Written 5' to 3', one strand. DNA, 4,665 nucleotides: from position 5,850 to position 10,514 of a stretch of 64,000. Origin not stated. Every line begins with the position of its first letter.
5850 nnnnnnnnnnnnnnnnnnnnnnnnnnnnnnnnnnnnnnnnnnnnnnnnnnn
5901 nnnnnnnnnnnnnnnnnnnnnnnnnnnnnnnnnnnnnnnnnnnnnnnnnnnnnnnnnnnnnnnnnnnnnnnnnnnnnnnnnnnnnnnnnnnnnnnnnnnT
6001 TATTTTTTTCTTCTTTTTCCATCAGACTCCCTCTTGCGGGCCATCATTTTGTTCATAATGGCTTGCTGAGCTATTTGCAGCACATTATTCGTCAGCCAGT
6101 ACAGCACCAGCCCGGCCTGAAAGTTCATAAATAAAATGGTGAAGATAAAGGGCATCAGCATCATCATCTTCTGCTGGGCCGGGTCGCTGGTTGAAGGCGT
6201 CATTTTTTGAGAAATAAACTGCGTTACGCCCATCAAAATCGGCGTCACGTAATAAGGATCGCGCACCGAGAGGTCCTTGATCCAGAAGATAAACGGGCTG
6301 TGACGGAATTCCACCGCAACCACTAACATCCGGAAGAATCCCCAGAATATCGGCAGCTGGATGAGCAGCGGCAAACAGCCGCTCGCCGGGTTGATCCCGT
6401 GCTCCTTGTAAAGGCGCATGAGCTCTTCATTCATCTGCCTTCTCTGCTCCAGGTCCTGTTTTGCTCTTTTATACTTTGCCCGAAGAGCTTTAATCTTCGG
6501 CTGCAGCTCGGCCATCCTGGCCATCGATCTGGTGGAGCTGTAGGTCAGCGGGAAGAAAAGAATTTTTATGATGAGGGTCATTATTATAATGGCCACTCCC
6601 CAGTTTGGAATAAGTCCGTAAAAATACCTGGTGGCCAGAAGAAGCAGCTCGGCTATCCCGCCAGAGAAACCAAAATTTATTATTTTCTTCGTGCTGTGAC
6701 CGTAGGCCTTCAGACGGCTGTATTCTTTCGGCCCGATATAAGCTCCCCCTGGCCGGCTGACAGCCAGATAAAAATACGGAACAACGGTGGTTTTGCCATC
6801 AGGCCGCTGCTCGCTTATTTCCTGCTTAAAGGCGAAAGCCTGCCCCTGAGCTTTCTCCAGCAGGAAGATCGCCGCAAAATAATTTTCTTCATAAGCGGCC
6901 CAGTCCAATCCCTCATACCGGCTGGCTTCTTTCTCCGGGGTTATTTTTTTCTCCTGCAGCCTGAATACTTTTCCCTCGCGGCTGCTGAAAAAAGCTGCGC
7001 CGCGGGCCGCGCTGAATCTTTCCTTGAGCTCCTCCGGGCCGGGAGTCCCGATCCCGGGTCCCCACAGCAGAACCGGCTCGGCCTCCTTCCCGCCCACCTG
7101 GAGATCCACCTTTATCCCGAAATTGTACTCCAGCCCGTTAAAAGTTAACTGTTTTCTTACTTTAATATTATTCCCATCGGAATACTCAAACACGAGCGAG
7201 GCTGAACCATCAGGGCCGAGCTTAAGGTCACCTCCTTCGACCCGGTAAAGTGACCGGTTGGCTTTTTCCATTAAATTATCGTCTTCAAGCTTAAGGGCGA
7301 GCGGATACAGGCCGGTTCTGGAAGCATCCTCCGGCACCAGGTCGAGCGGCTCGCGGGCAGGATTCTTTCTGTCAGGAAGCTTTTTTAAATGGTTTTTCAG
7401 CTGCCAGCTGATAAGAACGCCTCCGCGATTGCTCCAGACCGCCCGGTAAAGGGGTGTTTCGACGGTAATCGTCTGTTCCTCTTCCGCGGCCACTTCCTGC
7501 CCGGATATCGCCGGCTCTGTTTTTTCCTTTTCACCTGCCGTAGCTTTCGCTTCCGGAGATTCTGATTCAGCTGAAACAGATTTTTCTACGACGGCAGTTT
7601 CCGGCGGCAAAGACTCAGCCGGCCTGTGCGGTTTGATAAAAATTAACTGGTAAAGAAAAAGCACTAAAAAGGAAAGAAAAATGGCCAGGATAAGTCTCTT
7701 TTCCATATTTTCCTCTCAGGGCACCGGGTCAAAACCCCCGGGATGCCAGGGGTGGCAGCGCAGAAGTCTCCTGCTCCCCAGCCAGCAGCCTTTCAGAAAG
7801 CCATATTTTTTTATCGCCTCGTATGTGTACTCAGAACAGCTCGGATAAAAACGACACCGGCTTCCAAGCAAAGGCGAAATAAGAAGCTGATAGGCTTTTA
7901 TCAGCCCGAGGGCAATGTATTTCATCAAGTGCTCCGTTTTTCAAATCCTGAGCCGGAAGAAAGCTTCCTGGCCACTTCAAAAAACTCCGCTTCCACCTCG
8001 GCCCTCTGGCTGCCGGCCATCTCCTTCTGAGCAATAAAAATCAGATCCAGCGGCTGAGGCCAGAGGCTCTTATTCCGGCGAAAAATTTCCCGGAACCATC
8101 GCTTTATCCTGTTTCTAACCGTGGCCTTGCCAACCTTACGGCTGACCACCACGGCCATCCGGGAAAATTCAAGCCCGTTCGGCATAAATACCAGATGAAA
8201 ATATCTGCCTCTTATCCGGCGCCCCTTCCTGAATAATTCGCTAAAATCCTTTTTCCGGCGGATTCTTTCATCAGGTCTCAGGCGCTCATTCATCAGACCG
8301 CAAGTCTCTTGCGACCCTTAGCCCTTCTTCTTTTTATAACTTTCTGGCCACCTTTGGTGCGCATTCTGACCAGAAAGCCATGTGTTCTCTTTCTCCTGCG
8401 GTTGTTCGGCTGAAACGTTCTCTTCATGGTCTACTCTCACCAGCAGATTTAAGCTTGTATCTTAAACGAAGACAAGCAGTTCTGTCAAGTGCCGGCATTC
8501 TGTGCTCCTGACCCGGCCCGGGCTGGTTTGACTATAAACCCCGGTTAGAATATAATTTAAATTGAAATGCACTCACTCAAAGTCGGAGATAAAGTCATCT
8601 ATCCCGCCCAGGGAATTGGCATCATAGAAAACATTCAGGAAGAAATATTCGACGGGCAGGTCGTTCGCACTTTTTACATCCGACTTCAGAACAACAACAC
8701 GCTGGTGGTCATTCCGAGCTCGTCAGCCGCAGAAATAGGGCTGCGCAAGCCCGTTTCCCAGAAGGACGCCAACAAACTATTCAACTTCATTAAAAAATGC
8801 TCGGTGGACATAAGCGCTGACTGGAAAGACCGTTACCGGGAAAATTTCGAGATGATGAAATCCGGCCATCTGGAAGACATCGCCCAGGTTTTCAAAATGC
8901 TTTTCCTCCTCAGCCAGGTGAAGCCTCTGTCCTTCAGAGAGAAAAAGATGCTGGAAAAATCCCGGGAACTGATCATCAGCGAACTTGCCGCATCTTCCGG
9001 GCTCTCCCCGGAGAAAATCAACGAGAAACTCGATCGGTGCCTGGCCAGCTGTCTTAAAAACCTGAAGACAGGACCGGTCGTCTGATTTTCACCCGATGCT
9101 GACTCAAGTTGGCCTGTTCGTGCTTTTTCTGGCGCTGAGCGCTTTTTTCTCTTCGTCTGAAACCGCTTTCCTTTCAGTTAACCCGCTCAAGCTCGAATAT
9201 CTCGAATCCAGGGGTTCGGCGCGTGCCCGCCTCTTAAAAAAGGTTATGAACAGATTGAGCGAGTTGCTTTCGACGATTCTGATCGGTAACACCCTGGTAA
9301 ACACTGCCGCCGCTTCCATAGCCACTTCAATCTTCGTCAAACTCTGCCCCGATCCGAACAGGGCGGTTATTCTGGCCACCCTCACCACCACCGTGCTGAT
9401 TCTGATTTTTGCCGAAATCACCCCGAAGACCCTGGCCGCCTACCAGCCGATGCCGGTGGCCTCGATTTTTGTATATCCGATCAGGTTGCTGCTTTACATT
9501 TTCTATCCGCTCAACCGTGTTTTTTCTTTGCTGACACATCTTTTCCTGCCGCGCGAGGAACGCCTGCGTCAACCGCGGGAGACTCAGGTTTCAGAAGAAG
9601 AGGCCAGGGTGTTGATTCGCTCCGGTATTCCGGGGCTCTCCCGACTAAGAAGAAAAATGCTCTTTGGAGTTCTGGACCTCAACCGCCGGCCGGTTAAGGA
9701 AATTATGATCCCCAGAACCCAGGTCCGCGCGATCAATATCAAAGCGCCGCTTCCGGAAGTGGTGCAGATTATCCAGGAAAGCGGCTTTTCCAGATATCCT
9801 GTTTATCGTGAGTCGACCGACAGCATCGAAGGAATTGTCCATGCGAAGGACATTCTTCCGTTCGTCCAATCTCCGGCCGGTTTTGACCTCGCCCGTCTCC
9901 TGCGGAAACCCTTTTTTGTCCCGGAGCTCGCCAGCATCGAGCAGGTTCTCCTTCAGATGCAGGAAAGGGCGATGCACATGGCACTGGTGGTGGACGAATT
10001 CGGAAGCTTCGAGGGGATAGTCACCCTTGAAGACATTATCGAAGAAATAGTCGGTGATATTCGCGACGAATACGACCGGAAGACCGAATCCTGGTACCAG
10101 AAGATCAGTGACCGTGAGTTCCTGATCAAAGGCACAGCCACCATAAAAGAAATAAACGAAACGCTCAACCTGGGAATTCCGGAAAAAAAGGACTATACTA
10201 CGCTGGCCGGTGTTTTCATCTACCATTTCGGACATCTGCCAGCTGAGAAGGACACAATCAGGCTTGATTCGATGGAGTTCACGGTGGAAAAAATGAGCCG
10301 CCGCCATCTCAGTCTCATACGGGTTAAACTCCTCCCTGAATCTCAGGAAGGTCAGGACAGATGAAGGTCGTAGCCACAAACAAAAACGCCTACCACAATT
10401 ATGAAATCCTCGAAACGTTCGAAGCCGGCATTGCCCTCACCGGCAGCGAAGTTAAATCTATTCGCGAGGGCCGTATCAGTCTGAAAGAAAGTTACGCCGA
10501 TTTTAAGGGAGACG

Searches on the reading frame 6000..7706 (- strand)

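Call 49: search_protein_families(library=pfam, proteins=[window:6000-7706:-], max_evalue=0.00001)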
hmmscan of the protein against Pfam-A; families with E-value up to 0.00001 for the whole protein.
window:6000-7706:- (568 aa): 2 families
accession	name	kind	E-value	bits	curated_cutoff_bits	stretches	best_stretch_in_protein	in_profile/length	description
PF02096.25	60KD_IMP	-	3.6e-62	209.6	35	1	369-553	1-163/163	60Kd inner membrane protein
PF14849.12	YidC_periplas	-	6.1e-20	72.7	24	1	80-355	2-280/283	YidC periplasmic domain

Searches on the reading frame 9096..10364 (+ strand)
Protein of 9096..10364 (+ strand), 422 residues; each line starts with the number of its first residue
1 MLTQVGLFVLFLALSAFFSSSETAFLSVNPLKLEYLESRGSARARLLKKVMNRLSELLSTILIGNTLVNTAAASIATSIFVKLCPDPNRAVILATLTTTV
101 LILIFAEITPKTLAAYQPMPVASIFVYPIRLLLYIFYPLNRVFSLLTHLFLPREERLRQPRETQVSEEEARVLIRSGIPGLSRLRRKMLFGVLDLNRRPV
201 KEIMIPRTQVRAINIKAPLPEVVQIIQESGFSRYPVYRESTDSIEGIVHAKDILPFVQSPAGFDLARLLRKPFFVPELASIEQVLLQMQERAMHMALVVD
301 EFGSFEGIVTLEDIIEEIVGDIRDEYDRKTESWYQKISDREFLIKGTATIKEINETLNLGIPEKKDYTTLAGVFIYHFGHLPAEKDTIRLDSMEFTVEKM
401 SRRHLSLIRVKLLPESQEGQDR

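Call 49: search_protein_families(library=pfam, proteins=[window:9096-10364:+], max_evalue=0.00001)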
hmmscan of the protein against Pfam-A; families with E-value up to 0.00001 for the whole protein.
window:9096-10364:+ (422 aa): 3 families
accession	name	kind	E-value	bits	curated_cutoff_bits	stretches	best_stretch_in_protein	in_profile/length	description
PF01595.25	CNNM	-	1.8e-45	155.2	28.4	1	7-177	2-171/181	Cyclin M transmembrane N-terminal domain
PF03471.22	CorC_HlyC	-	1.4e-20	73.5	27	1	335-412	1-79/81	Transporter associated domain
PF00571.33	CBS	-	6.1e-19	68.5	24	2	270-319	7-56/57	CBS domain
